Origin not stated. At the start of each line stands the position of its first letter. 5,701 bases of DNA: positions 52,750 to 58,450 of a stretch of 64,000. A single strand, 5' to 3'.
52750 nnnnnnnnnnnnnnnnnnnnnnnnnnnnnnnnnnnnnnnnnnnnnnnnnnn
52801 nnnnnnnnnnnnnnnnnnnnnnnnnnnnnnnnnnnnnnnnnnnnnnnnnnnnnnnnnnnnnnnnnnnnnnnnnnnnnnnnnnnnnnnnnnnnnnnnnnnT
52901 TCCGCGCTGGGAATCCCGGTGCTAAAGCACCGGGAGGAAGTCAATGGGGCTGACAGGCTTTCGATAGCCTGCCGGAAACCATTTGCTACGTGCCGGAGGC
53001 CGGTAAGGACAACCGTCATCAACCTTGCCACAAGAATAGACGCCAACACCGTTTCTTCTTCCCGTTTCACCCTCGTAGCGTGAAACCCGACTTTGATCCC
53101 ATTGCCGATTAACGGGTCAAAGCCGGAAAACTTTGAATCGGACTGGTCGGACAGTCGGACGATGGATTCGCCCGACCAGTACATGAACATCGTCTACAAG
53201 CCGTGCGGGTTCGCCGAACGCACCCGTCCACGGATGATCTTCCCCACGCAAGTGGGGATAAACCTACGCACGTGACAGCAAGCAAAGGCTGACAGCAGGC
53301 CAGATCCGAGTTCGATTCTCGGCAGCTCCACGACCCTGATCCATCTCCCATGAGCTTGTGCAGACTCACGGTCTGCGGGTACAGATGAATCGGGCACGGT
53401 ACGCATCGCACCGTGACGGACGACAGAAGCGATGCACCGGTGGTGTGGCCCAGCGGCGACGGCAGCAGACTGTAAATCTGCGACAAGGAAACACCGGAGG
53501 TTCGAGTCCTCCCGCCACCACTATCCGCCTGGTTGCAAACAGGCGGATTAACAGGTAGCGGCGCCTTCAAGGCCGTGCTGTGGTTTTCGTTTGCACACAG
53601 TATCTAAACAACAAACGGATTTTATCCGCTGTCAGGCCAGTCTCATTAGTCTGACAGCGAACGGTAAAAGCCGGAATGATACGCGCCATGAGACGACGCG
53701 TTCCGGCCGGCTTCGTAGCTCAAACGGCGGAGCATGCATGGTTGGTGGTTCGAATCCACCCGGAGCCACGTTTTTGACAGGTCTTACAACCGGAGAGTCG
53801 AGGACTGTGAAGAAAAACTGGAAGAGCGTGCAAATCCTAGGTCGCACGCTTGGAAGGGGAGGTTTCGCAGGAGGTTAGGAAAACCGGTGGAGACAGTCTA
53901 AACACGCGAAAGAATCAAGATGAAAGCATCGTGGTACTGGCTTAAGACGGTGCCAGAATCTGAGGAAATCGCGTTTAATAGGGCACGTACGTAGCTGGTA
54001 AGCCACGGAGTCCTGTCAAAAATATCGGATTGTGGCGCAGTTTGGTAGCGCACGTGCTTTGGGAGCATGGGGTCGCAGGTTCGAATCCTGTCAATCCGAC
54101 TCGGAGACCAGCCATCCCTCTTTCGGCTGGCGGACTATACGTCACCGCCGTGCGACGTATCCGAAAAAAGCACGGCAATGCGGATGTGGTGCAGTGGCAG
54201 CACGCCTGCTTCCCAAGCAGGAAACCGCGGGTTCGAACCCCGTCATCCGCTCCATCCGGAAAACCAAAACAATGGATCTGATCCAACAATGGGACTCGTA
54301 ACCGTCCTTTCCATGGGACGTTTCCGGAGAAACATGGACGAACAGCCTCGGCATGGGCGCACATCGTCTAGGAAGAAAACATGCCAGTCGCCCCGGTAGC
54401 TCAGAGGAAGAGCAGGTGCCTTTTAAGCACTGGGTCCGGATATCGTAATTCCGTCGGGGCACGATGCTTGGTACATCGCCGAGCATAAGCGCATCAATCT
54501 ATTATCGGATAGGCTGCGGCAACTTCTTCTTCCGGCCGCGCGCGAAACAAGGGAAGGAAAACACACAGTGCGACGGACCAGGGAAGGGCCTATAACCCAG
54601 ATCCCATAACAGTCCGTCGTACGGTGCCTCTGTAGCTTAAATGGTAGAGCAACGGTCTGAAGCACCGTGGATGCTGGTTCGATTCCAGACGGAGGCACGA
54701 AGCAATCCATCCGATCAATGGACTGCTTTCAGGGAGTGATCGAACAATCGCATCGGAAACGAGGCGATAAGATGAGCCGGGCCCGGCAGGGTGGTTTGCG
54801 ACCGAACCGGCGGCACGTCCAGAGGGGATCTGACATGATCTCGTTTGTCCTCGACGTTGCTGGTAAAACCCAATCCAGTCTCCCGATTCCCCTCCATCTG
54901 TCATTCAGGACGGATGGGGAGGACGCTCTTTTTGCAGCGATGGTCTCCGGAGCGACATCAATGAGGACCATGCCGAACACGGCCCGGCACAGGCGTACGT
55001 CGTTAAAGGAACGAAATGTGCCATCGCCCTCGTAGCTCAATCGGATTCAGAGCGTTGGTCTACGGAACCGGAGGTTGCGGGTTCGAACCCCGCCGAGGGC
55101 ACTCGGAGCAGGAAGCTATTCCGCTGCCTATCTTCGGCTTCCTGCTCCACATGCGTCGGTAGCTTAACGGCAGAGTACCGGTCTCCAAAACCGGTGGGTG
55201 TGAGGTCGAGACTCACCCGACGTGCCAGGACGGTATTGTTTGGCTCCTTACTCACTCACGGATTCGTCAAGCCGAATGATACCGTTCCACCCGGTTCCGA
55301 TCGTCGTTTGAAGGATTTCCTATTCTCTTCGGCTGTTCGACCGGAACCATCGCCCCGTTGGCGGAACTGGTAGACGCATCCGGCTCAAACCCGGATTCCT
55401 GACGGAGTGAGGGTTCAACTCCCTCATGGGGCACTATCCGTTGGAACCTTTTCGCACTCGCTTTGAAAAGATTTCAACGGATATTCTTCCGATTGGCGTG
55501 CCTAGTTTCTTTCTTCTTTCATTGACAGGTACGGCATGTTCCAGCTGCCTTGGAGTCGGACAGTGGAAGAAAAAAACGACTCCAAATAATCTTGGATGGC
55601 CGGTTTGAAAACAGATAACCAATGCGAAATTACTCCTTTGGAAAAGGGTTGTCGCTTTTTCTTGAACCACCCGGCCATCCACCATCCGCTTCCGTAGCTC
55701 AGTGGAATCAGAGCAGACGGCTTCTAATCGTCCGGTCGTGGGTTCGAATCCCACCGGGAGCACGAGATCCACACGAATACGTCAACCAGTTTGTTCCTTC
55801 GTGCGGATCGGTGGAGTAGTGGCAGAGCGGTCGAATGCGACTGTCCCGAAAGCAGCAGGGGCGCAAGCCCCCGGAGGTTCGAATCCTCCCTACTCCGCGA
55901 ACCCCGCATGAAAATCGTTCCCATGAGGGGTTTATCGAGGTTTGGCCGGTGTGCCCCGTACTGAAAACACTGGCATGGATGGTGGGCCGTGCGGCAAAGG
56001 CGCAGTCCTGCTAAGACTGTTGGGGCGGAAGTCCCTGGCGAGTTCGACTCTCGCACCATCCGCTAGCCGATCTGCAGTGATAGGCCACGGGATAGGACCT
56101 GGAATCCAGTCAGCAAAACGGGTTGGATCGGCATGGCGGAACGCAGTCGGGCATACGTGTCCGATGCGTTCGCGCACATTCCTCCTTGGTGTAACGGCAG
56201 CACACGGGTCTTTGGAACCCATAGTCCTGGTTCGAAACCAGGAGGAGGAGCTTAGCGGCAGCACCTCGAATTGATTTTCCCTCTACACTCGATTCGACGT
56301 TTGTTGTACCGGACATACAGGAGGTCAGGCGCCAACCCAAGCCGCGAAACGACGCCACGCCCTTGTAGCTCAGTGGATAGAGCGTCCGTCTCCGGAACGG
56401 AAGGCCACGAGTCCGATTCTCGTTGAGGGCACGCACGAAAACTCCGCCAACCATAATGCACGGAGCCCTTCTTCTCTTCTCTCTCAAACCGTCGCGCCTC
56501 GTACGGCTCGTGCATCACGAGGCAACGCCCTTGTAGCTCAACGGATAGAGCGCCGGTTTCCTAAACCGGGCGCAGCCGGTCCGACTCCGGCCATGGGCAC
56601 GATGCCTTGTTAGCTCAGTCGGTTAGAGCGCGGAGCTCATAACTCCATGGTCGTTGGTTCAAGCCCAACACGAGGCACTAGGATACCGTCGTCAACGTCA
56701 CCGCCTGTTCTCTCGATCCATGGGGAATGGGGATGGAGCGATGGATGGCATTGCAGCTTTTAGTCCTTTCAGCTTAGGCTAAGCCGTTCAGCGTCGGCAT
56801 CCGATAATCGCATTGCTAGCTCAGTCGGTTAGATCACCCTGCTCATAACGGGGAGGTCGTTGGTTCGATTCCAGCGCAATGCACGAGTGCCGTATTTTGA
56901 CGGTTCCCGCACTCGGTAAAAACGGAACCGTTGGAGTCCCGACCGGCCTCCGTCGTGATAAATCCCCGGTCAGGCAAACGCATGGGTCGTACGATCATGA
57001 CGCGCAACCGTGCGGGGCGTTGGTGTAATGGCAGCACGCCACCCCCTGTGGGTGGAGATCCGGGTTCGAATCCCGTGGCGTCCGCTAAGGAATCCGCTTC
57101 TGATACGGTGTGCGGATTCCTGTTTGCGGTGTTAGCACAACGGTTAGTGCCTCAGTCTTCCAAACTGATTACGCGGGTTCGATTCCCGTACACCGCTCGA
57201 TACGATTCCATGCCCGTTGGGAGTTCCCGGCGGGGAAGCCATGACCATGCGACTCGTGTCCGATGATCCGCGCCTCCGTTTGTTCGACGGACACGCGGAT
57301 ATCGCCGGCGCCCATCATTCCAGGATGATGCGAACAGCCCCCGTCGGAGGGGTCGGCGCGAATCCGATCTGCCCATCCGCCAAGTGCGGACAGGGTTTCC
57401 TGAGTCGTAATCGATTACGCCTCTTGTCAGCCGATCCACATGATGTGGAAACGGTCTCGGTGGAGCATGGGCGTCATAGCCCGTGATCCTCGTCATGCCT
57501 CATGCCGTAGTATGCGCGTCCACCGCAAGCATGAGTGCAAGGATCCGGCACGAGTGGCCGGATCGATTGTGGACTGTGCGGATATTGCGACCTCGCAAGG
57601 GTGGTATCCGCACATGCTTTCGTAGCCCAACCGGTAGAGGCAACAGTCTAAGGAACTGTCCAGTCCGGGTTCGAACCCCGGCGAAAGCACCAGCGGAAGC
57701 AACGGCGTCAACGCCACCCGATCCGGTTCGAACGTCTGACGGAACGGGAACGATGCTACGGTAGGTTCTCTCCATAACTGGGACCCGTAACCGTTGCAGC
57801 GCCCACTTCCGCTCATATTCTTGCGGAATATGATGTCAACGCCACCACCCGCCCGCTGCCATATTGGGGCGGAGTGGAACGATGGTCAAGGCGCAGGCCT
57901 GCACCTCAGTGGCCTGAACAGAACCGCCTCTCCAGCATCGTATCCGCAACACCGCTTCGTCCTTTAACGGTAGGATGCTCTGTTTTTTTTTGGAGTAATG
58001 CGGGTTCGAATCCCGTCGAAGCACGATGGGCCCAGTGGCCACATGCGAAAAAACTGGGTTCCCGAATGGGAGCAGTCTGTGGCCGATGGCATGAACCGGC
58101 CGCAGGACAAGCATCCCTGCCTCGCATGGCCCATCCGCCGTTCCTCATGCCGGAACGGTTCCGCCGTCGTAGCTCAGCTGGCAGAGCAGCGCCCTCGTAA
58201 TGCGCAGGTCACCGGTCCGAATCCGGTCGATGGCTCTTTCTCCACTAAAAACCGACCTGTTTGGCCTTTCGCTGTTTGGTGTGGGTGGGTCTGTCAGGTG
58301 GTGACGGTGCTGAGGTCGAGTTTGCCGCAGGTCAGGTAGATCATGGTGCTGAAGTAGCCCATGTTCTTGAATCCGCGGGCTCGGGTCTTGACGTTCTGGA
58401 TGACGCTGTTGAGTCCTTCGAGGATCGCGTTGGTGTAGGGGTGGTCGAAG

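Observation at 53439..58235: Array of about 20 tRNA genes on the mobile element, including several structurally aberrant members and four arginine isoacceptors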

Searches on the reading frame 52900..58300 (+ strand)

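Call 28: search_protein_families(library=pfam, max_evalue=0.01, proteins=[L001:14195-15232:+, L001:13209-13589:+, L001:13594-13971:+, L001:13989-14198:+, L001:15473-16027:+, L001:16024-16377:+, L001:16598-17869:+, L001:10014-11540:+, L001:12292-13098:+, L002:14198-14797:+])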
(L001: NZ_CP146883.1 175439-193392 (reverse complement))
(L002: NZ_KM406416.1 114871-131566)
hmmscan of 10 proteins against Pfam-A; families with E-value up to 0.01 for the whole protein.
L001:14195-15232:+ (345 aa): 2 families
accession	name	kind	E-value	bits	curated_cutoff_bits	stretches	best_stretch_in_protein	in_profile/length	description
PF21189.3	PHA02142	-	1e-20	74.4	27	1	6-102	1-90/92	PHA02142 OB-fold domain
PF09414.15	RNA_ligase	-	6.3e-07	30.1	27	1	170-313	4-158/171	RNA ligase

L001:13209-13589:+ (126 aa): 0 families

L001:13594-13971:+ (125 aa): 0 families

L001:13989-14198:+ (69 aa): 0 families

L001:15473-16027:+ (184 aa): 3 families
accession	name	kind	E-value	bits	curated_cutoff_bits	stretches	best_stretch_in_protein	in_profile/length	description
PF06941.18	NT5C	-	1.4e-07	32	24.8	1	5-159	4-155/180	5' nucleotidase, deoxy (Pyrimidine), cytosolic type C protein (NT5C)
PF00702.32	Hydrolase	-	4.1e-06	27.8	26.4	1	3-102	2-124/191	haloacid dehalogenase-like hydrolase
PF24694.1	LNS2_PITM1-3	-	0.009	16.5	27.7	0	78-125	23-70/124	PITM 1-3, LNS2 domain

L001:16024-16377:+ (117 aa): 1 family
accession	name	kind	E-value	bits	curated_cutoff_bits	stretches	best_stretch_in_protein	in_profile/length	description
PF02954.25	HTH_8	-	0.006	16.7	22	1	53-81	12-41/42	Bacterial regulatory protein, Fis family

L001:16598-17869:+ (423 aa): 2 families
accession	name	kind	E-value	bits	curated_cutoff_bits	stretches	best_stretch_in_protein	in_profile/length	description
PF02388.22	FemAB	-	2.7e-94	316.8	24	1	14-413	7-405/406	FemAB family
PF13480.13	Acetyltransf_6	-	0.0044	17.6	22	1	256-352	29-126/143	Acetyltransferase (GNAT) domain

L001:10014-11540:+ (508 aa): 1 family
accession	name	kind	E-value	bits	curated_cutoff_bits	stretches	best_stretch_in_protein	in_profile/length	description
PF25045.1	vWA_Ro60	-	0.0011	19.3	27.7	1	343-447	1-105/165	Ro60 vWA domain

L001:12292-13098:+ (268 aa): 0 families

L002:14198-14797:+ (199 aa): 1 family
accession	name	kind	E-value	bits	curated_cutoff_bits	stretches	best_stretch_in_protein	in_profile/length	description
PF04266.20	ASCH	-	1.3e-07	32.7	21.2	1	14-61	3-52/103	ASCH domain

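Call 31: search_solved_structures(query=L001:10014-11540:+, max_evalue=1)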
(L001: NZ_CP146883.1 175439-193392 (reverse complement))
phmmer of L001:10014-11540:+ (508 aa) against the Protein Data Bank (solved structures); distinct sequences matched with E-value up to 1: 26.
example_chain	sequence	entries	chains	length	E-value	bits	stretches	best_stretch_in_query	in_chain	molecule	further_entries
9l5y_A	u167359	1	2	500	1e-25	93.7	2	11-209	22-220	TROVE domain-containing protein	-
9kop_A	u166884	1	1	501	1e-25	93.7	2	11-209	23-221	TROVE domain-containing protein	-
3ugm_A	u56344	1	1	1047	0.0013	20.8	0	10-33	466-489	TAL effector AvrBs3/PthA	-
6jw5_A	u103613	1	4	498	0.015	17.3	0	10-33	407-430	TAL effector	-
6jtq_A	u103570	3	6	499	0.02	16.9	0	10-33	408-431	TAL effector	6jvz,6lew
3v6p_A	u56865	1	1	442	0.022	16.8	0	10-33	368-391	dHax3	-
4osk_A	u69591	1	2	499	0.042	15.8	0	10-33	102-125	Hax3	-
6jw0_A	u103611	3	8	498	0.047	15.6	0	10-33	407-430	TAL effector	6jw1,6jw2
4osw_A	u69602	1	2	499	0.065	15.2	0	10-33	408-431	Hax3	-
4osr_A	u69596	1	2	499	0.14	14.1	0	10-33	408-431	Hax3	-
4osj_A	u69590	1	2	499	0.15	14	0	10-33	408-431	Hax3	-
4oss_A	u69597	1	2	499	0.16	13.9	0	10-33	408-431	Hax3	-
4gjr_A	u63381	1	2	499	0.16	13.9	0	10-33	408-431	Hax3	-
3v6t_A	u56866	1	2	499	0.16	13.9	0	10-33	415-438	dHax3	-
4osq_A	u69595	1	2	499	0.16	13.9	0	10-33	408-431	Hax3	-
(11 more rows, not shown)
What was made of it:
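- One relative (L001) has a TROVE/Ro60-like protein directly after the array (call 31).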
